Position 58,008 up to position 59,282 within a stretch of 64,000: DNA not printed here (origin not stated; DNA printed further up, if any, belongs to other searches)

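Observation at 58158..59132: Stand-alone class III nucleotidyl cyclase with a Cys-rich N-terminal domain inside the defence island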

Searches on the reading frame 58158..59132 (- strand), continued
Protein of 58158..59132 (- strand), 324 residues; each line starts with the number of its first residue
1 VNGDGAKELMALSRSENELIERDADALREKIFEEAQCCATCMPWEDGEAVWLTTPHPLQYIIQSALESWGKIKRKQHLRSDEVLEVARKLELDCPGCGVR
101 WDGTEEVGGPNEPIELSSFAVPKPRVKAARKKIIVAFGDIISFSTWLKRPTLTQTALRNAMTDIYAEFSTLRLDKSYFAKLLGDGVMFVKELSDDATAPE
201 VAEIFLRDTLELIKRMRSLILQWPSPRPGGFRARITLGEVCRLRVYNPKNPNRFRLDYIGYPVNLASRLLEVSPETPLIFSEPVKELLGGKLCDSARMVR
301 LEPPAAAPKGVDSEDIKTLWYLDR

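Call 15: search_solved_structures(query=A1, max_evalue=10, show_alignments=3)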
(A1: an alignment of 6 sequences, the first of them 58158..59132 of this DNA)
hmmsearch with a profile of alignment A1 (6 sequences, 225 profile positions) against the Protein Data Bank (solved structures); distinct sequences matched with E-value up to 10: 32.
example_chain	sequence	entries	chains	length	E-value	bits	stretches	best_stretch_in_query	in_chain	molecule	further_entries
3r5g_A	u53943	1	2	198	2.6e-09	39.8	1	23-210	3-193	CyaB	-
5o5k_A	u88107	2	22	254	5e-08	35.6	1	16-170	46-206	Adenylate cyclase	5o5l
4p2f_A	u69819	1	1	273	8.6e-07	31.5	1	29-174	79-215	Adenylate cyclase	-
4p2m_A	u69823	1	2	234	1.1e-06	31.2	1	30-174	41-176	Adenylate cyclase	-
7yz9_A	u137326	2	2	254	1.2e-06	31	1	29-174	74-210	Adenylate cyclase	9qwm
4p2x_A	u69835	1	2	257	1.4e-06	30.9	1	29-174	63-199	Adenylate cyclase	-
3et6_A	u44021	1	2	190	4.5e-06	29.2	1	31-137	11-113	Soluble guanylyl cyclase beta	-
7yzi_A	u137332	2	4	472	5.1e-06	29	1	29-172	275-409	Adenylate cyclase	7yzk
1wc0_A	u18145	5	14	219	1.2e-05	27.8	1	28-188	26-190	ADENYLATE CYCLASE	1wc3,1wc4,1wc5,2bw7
1y10_A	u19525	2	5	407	1.2e-05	27.7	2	28-86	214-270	Hypothetical protein Rv1264/MT1302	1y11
1wc1_A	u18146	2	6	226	1.3e-05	27.7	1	27-188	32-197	ADENYLATE CYCLASE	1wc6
8fx4_D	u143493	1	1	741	3.3e-05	26.4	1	30-113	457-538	Guanylyl cyclase C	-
1yk9_A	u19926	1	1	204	9.5e-05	24.8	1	31-171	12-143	Adenylate cyclase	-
6aoa_A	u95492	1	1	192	0.00014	24.3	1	26-189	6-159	Bacterio-rhodopsin/guanylyl cyclase 1 fusion protein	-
5oyh_A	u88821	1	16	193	0.00021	23.7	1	26-188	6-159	Nucleotide cyclase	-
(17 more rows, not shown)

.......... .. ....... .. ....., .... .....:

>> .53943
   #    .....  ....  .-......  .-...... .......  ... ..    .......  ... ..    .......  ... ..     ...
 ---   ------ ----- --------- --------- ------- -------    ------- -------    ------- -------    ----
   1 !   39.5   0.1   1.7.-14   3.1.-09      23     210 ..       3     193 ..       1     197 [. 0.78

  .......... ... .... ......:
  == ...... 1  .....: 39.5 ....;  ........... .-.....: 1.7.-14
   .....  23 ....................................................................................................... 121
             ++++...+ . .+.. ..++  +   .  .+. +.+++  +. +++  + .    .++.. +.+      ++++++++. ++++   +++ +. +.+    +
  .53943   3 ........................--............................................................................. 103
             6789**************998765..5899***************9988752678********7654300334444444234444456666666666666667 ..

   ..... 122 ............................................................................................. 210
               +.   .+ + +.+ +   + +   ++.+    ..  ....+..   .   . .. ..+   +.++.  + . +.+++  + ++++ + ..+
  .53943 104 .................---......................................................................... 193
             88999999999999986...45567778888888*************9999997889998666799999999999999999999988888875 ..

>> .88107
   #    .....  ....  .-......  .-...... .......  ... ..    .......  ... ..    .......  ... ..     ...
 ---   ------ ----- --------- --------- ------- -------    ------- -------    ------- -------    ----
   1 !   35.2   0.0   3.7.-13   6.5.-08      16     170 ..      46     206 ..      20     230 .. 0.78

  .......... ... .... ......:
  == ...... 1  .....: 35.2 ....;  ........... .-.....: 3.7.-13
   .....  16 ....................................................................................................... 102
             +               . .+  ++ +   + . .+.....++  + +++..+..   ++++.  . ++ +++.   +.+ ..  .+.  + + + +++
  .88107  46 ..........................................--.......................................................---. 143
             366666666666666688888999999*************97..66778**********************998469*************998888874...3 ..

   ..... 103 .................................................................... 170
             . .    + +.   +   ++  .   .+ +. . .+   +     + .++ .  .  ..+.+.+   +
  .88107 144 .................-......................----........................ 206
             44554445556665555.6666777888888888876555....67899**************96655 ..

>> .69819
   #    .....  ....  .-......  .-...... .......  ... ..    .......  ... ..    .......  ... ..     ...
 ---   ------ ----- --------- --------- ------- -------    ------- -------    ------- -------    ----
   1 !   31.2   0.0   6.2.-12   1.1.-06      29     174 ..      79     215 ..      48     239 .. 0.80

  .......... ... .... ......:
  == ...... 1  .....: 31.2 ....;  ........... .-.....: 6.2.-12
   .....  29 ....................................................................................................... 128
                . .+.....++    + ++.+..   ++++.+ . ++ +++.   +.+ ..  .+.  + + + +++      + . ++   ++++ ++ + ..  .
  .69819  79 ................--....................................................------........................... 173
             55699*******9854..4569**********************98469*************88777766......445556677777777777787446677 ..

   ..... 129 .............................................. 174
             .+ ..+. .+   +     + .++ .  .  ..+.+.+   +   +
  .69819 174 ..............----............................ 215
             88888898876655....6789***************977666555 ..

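Call 20: find_related_loci(query=A1, collection=viral_contigs, flank=10000)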
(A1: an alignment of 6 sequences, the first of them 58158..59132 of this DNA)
Query A1 (324 aa) in viral_contigs; peptide patterns used: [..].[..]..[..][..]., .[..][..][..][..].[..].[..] (x = any residue, [..] = any of these).
51 stretches matched a pattern; 1 encode a relative of the query (tblastn E <= 1e-3); 1 distinct loci.
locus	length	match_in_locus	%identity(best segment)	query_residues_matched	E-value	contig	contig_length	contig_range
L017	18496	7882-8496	33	122-320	2e-24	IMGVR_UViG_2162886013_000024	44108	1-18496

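Call 24: predict_structure(alignment_id=A1)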
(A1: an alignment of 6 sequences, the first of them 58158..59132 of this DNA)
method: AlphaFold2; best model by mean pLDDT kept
length: 324 residues; sequences in the alignment: 6
mean_pLDDT: 82.6   pTM: 0.60
mean pLDDT of the five models: 82.6, 82.3, 79.4, 79.2, 77.2
residues with pLDDT >= 90: 106; 70-90: 170; 50-70: 32; < 50: 16
segments of 3 or more residues with pLDDT < 50: 1-9, 113-116
pLDDT, mean of each block of 10 residues (from residue 1): 42 82 89 81 59 76 86 72 87 84 79 49 80 96 84 84 88 83 91 82 91 92 87 96 88 90 95 91 88 73 87 92 80
secondary structure, 60 per line:
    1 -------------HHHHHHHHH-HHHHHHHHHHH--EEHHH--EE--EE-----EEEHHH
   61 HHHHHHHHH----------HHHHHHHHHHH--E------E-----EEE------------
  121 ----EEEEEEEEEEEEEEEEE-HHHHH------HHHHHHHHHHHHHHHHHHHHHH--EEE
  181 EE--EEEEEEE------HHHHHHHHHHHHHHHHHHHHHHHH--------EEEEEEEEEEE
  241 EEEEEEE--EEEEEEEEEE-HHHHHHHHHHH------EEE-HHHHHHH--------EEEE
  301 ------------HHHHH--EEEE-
elements in order: H14-22 H24-34 E55-57 H58-69 H80-90 E106-108 E125-141 H143-147 H154-175 E178-182 E185-191 H198-221 E230-247 E250-259 H261-271 E278-280 H282-288 E297-300 H313-317 E320-323

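Call 28: fold_search(model_id=the predicted structure, library=pdb)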
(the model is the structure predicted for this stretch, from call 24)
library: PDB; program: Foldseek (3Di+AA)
matches with E <= 10: 867; with E <= 0.001: 161
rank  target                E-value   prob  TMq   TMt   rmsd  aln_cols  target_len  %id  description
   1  3r5g_B                4.7e-10  1.00  0.50  0.79   3.2       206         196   23  Crystal structure of the adenylyl cyclase CyaB from P. aeruginosa (released 2012-01-11)
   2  8qfg                  6.6e-10  1.00  0.47  0.46   3.4       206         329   20  Cryogenic crystal structure of the Photoactivated Adenylate Cyclase OaPAC after 5 seconds of blue light illumination (released 2023-11-01)
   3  4ni2_B                6.6e-10  1.00  0.47  0.74   3.9       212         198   21  Crystal structure of the heterodimeric catalytic domain of wild-type human soluble guanylate cyclase (released 2014-04-16)
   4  3r5g_A                7.9e-10  1.00  0.47  0.74   4.3       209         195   21  Crystal structure of the adenylyl cyclase CyaB from P. aeruginosa (released 2012-01-11)
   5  9bcv_B                8.9e-10  1.00  0.45  0.66   8.9       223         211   18  Cyclase domain of GC-A bound to ANP (released 2024-11-27)
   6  8qfi                  2.3e-09  1.00  0.47  0.46   3.7       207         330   19  Room temperature crystal structure of the Photoactivated Adenylate Cyclase OaPAC after blue light excitation at 1.8 us d (released 2023-11-01)
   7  4p2f                  2.3e-09  1.00  0.44  0.70   4.8       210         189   21  Monomeric form of a single mutant (F363R) of Mycobacterial Adenylyl cyclase Rv1625c (released 2014-09-17)
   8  4yus                  2.4e-09  1.00  0.46  0.43   3.9       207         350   17  Crystal structure of photoactivated adenylyl cyclase of a cyanobacteriaOscillatoria acuminata in hexagonal form (released 2016-06-01)
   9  6jt2_B                2.4e-09  1.00  0.47  0.28   7.5       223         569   19  Structure of human soluble guanylate cyclase in the NO activated state (released 2019-09-04)
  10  5nby                  2.9e-09  1.00  0.43  0.41   7.6       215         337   17  Structure of a bacterial light-regulated adenylyl cylcase (released 2017-04-05)
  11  4yut_A                3.7e-09  1.00  0.46  0.43   3.9       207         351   18  Crystal structure of photoactivated adenylyl cyclase of a cyanobacteriaOscillatoria acuminata in orthorhombic form (released 2016-06-01)
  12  9p2r_A                3.7e-09  1.00  0.46  0.44   7.7       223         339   15  Extended, CYR715-bound state of Manduca sexta soluble guanylate cyclase mutant beta C122S (released 2025-11-12)
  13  5o5k_A                4.1e-09  1.00  0.46  0.66   5.3       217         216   22  X-ray structure of a bacterial adenylyl cyclase soluble domain (released 2017-11-01)
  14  2w01_B                5.9e-09  1.00  0.44  0.69   4.4       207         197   17  Crystal structure of the guanylyl cyclase Cya2 (released 2008-09-30)
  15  4ni2_A                5.9e-09  1.00  0.43  0.67   4.9       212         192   17  Crystal structure of the heterodimeric catalytic domain of wild-type human soluble guanylate cyclase (released 2014-04-16)
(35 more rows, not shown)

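Call 33: find_related_loci(query=A1, collection=metagenome_contigs, flank=10000)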
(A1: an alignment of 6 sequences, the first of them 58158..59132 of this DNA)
Query A1 (324 aa) in metagenome_contigs; peptide patterns used: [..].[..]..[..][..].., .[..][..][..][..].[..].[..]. (x = any residue, [..] = any of these).
75 stretches matched a pattern; 8 encode a relative of the query (tblastn E <= 1e-3); 8 distinct loci.
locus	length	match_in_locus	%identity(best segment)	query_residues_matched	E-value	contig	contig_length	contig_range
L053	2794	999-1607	36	121-320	3e-35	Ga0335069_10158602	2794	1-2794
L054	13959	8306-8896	36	125-320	1e-33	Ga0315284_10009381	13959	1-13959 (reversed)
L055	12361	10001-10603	36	121-320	5e-32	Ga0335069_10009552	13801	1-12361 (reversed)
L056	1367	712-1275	38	130-319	9e-33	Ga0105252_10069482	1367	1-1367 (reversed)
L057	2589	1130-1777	31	110-323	6e-32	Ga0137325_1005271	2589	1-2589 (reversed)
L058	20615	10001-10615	33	122-320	5e-24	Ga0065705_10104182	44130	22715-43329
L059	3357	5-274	45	230-320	5e-18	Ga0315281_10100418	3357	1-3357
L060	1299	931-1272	34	123-238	5e-17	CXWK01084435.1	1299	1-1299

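Call 38: search_protein_families(library=phrogs, proteins=[P0004, P0005, P0006, window:58158-59132:-], max_evalue=0.01)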
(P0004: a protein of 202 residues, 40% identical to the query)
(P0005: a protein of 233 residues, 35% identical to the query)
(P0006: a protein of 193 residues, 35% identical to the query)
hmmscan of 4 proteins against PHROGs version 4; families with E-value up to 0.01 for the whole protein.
P0004 (202 aa): 1 family
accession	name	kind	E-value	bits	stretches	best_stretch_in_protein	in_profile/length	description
phrog_23933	-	unknown function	0.0084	16.5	0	2-87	2-87/240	-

P0005 (233 aa): 0 families

P0006 (193 aa): 0 families

window:58158-59132:- (324 aa): 0 families

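Call 54: find_homologous_proteins(query=A4, max_evalue=0.001)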
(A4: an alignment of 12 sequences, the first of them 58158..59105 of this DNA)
Query A4 (12 sequences) (315 aa, profile of the alignment): 45 proteins with E <= 0.001 among 8000 candidates.
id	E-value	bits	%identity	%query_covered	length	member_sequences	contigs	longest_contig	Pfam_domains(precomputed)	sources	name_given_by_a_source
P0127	1.7e-93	330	36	63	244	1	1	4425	-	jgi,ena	-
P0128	1.4e-89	317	31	68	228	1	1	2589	-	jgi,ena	-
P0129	3.3e-79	283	38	60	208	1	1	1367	PF00211.26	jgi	-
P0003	2.3e-76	274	42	99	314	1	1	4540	-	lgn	-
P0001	7.7e-75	269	100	100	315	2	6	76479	-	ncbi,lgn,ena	-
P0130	2.6e-72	261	38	66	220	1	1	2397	PF00211.26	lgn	-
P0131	1.0e-70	256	37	63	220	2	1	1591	PF00211.26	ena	-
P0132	9.4e-69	249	38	63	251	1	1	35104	-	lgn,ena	-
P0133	1.1e-64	236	36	69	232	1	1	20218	PF00211.26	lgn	-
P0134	1.8e-64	235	40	66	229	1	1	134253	PF00211.26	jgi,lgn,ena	-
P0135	3.4e-64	234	35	67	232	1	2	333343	PF00211.26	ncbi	-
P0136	7.6e-64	233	38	67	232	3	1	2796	PF00211.26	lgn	-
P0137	1.2e-63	232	36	66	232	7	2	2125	PF00211.26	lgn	-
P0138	1.4e-63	232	34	68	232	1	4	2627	PF00211.26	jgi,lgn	jgi:class 3 adenylate cyclase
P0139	1.7e-63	232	36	67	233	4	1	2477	PF00211.26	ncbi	-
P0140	1.8e-63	232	34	67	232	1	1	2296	PF00211.26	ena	-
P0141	2.5e-63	231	36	67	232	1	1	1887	PF00211.26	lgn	-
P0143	1.2e-62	229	36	67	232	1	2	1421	PF00211.26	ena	-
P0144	3.8e-62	227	35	67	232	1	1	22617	PF00211.26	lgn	-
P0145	4.6e-62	227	34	67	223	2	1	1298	PF00211.26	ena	-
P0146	5.5e-62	227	35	67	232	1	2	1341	PF00211.26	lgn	-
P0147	6.3e-62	227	39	61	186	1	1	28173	PF00211.26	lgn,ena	-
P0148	1.3e-61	226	41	99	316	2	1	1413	PF00211.26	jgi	jgi:class 3 adenylate cyclase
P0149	1.4e-61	226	38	63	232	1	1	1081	PF00211.26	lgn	-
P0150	3.2e-61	224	36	67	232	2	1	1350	PF00211.26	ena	-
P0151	2.2e-60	222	38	68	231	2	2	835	PF00211.26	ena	-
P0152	6.1e-60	220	37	66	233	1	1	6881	PF00211.26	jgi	jgi:class 3 adenylate cyclase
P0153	9.8e-60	220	35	67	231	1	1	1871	PF00211.26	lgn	-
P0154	2.6e-59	218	38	66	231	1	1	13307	PF00211.26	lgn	-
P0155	6.2e-59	217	37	66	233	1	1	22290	PF00211.26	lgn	-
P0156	9.4e-58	213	36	62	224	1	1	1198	PF00211.26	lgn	-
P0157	5.2e-53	198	38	61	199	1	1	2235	PF00211.26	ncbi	-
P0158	6.2e-53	197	37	61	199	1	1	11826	PF00211.26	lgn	-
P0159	3.1e-52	195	35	98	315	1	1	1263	PF00211.26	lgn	-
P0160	3.3e-51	192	38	62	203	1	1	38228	PF00211.26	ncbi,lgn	-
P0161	4.3e-51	191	32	61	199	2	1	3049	PF00211.26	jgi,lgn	jgi:class 3 adenylate cyclase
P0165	4.2e-18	83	25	88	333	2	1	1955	PF00211.26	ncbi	-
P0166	8.1e-18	82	30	97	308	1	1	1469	PF00211.26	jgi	jgi:class 3 adenylate cyclase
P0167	7.7e-7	47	27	52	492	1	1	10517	PF00672.31,PF00211.26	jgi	jgi:adenylate cyclase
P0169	7.9e-4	37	30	48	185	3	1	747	PF00211.26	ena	-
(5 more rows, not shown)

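Call 55: find_encoding_contigs(protein=P0135, flank=10000, max_places=3)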
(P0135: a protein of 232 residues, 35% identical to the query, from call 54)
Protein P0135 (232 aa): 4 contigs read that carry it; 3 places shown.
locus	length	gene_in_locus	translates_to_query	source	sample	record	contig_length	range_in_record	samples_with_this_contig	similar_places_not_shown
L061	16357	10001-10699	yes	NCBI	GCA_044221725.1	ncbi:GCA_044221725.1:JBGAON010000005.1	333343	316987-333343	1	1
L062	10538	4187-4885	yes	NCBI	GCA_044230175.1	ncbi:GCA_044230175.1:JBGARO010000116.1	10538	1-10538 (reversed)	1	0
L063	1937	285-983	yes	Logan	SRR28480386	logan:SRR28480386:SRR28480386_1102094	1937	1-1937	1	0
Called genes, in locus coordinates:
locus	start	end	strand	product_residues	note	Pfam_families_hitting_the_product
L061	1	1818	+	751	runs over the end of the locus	PF00982:Glyco_transf_20, PF00534:Glycos_transf_1 (weak)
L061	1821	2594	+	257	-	PF02358:Trehalose_PPase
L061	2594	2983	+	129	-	-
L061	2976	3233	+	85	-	PF19447:DUF5985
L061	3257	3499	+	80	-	PF19447:DUF5985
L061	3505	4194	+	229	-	PF19027:DUF5752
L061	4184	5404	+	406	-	PF21269:TreT_GT1, PF00534:Glycos_transf_1, PF20706:GT4-conflict (weak), PF13692:Glyco_trans_1_4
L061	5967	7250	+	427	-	PF02308:MgtC, PF13194:DUF4010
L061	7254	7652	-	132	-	PF07681:DoxX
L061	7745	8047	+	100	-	PF03551:PadR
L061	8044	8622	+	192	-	-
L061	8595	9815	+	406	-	PF07690:MFS_1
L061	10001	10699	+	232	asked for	PF00211:Guanylate_cyc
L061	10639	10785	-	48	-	-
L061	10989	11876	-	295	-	PF00126:HTH_1, PF03466:LysR_substrate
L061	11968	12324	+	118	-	PF04343:DUF488, PF22751:DUF488-N3a, PF22752:DUF488-N3i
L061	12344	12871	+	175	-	PF00258:Flavodoxin_1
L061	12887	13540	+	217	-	PF02777:Sod_Fe_C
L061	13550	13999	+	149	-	PF02627:CMD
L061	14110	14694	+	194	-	PF01814:Hemerythrin (weak)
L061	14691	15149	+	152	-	PF01814:Hemerythrin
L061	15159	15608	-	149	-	PF14376:Haem_bd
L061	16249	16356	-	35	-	?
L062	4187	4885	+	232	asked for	PF00211:Guanylate_cyc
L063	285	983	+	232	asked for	PF00211:Guanylate_cyc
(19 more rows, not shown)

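Call 56: find_encoding_contigs(protein=P0134, flank=10000, max_places=3)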
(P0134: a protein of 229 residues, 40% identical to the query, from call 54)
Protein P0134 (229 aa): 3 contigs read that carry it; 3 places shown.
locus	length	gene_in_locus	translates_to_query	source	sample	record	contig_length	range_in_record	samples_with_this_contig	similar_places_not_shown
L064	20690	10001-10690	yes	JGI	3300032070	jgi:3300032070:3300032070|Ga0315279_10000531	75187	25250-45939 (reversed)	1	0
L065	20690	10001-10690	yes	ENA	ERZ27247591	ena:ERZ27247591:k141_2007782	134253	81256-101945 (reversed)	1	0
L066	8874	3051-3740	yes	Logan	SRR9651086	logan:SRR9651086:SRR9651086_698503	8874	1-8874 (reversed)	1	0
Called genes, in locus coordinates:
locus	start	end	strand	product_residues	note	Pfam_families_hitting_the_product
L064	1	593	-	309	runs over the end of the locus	PF04307:YdjM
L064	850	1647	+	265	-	PF02673:BacA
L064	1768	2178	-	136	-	PF01402:RHH_1 (weak), PF08753:NikR_C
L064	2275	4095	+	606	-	PF07715:Plug, PF00593:TonB_dep_Rec_b-barrel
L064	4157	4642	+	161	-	PF02663:FmdE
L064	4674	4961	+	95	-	-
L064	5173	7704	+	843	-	PF00690:Cation_ATPase_N, PF00122:E1-E2_ATPase, PF00702:Hydrolase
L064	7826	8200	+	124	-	PF02537:CRCB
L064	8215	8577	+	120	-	PF02641:DUF190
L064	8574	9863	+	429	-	PF03952:Enolase_N, PF00113:Enolase_C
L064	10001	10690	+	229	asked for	PF00211:Guanylate_cyc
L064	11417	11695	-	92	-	-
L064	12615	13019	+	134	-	-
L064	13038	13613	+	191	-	PF07638:Sigma70_ECF, PF04542:Sigma70_r2, PF08281:Sigma70_r4_2, PF04545:Sigma70_r4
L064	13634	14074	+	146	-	PF13490:zf-HC2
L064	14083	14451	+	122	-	PF13801:Metal_resist (faint), PF07813:LTXXQ (faint)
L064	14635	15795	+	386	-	PF09594:GT87, PF05007:Mannosyl_trans (weak)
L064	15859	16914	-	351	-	PF01791:DeoC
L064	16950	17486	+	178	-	PF05635:23S_rRNA_IVP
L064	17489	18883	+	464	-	PF00483:NTP_transferase, PF01128:IspD, PF12804:NTP_transf_3, PF25084:LbH_EIF2B, PF00132:Hexapep (weak), PF25087:GMPPB_C, PF14602:Hexapep_2 (faint), PF00132:Hexapep (weak)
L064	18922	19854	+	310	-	PF13793:Pribosyltran_N, PF00156:Pribosyltran, PF14572:Pribosyl_synth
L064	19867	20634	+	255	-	PF01386:Ribosomal_L25p, PF14693:Ribosomal_TL5_C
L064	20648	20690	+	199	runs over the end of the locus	PF01195:Pept_tRNA_hydro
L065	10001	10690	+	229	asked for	PF00211:Guanylate_cyc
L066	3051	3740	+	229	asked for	PF00211:Guanylate_cyc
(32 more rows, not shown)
